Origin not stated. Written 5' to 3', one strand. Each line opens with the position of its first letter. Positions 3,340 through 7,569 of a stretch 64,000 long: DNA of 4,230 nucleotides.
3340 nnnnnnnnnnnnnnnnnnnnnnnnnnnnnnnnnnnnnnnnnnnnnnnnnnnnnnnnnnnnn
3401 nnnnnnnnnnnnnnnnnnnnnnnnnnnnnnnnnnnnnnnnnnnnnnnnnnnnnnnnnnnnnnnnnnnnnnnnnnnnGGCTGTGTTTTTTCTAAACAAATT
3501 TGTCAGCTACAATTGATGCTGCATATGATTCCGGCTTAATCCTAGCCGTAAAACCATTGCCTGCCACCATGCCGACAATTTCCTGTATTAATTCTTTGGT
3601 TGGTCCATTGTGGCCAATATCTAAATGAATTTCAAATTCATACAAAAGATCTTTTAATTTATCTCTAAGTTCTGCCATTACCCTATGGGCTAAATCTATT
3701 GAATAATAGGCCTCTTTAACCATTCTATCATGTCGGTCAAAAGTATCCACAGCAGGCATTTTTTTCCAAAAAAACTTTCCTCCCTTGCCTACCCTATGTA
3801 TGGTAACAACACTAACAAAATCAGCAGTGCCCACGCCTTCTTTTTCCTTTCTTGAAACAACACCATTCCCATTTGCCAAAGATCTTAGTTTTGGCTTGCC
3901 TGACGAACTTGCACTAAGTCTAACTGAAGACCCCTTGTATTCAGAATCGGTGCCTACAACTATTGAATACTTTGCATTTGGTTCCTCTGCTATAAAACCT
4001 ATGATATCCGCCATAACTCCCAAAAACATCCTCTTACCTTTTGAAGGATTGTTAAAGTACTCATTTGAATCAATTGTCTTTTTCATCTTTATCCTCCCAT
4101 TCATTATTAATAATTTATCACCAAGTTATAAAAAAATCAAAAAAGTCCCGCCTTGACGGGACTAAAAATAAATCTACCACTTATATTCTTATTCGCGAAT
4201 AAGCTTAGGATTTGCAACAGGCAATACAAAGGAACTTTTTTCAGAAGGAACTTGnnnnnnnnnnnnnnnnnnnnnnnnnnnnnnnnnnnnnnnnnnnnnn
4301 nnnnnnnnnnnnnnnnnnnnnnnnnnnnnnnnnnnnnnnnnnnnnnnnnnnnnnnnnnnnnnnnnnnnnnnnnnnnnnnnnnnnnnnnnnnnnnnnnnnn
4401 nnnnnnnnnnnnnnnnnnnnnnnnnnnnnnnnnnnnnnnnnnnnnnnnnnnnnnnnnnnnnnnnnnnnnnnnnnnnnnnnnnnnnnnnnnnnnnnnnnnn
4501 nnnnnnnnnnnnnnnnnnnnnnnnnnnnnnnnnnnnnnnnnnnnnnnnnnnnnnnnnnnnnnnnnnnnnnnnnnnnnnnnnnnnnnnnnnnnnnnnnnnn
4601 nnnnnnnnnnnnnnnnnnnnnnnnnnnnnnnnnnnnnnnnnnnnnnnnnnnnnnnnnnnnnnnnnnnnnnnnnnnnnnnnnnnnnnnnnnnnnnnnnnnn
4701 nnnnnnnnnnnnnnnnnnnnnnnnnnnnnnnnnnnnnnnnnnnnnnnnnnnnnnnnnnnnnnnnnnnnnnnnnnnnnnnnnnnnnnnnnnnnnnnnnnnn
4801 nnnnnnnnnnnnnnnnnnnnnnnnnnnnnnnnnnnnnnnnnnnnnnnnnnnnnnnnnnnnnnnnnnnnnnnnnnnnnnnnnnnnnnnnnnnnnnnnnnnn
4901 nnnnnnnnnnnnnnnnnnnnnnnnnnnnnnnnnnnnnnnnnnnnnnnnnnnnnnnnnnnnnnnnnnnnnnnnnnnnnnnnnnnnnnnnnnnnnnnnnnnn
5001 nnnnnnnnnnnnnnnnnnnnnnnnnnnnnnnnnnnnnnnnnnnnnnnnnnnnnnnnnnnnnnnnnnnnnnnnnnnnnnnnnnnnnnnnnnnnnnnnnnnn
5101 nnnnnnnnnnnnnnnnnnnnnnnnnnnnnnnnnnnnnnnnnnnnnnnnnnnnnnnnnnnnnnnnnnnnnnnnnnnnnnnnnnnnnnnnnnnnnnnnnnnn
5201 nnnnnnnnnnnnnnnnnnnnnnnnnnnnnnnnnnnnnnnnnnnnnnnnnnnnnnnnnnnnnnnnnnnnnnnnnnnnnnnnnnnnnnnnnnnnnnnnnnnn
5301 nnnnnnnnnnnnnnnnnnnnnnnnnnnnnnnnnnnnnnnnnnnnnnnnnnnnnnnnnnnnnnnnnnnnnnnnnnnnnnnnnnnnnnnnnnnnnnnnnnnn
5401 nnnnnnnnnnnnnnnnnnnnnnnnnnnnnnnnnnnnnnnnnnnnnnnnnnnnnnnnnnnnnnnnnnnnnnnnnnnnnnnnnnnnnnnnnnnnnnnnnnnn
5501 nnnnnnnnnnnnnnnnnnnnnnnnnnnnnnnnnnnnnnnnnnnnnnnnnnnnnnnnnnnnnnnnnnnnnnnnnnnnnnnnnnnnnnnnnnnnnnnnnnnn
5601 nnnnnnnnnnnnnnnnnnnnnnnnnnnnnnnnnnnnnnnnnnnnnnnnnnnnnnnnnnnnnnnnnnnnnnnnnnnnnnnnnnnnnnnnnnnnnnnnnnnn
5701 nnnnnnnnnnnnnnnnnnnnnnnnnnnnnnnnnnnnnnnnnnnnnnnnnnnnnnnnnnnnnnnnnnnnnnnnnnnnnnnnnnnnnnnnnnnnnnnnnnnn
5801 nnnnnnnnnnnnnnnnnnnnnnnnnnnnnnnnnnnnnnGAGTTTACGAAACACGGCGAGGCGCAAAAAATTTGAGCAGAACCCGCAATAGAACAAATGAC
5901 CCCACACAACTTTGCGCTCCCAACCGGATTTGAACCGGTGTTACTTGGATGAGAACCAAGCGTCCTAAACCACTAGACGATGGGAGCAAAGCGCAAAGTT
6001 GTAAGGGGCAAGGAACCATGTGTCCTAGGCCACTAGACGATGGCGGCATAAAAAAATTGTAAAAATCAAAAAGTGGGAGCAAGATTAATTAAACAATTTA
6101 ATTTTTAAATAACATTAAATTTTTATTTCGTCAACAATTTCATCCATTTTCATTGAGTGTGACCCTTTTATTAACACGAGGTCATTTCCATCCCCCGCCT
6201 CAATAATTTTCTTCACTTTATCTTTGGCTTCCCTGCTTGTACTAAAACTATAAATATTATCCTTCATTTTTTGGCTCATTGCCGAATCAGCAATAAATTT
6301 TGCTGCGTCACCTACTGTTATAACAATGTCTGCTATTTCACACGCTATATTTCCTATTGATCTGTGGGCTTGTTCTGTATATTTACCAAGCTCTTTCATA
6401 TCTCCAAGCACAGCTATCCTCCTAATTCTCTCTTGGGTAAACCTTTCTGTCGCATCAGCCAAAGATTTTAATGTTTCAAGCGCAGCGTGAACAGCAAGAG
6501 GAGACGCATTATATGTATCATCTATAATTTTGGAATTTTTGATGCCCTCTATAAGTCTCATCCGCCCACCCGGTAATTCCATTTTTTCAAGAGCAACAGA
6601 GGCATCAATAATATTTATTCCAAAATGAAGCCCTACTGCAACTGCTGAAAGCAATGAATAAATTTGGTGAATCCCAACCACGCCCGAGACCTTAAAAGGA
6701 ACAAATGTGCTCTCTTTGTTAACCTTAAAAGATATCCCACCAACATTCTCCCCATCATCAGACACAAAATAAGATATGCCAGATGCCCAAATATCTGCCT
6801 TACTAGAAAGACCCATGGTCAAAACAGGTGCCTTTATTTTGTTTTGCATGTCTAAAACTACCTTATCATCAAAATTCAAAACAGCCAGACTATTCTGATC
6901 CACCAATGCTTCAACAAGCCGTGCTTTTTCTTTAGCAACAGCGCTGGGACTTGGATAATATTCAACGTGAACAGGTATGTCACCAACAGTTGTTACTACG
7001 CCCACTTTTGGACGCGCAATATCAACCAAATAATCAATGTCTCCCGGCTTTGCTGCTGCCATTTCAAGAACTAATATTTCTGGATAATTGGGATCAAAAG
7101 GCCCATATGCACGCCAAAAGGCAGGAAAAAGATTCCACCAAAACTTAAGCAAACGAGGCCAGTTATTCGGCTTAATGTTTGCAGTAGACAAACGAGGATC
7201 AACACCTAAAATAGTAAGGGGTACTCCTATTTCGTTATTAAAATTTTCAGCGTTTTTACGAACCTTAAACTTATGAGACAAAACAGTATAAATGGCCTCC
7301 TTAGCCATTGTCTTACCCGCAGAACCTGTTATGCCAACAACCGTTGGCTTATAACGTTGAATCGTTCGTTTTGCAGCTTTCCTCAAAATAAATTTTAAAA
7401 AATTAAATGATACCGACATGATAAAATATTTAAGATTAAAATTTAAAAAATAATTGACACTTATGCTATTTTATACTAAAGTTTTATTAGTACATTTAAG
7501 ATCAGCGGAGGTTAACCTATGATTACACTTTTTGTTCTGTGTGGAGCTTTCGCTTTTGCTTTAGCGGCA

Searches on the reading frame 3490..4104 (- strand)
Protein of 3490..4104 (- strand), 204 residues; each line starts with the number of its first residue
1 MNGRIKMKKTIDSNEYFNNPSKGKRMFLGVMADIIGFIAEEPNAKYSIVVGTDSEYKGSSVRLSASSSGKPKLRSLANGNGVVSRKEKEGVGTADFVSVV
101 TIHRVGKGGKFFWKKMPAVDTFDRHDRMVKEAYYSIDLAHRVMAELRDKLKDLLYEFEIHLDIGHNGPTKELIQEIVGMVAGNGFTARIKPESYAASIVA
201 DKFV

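Call 8: search_protein_families(library=pfam, proteins=[window:3490-4104:-], max_evalue=0.001)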
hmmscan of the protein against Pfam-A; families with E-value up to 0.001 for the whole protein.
window:3490-4104:- (204 aa): 1 family
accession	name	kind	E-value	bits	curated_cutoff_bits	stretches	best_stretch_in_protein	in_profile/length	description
PF04308.18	RNaseH_like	-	8.9e-41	139.6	25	2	93-203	32-143/145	Ribonuclease H-like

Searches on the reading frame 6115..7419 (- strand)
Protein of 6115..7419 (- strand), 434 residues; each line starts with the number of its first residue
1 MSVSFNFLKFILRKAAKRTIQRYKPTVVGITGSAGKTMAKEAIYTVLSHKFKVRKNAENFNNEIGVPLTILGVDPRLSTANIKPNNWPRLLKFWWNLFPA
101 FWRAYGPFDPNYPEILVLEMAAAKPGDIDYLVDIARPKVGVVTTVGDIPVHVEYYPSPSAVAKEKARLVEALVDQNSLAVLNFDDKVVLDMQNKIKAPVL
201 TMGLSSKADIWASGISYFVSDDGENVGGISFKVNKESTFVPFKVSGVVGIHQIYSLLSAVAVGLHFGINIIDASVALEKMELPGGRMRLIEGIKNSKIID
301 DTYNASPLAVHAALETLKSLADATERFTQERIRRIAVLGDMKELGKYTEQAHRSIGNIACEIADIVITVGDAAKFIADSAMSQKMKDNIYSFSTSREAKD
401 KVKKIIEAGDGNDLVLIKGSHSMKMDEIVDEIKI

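Call 8: search_protein_families(library=pfam, proteins=[window:6115-7419:-], max_evalue=0.001)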
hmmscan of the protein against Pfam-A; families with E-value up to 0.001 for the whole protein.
window:6115-7419:- (434 aa): 2 families
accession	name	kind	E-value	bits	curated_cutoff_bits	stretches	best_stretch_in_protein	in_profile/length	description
PF08245.18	Mur_ligase_M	-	5.1e-25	89.1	24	2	113-262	57-199/200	Mur ligase middle domain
PF02875.26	Mur_ligase_C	-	6e-18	66.3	28.4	1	285-421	1-127/127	Mur ligase, glutamate ligase domain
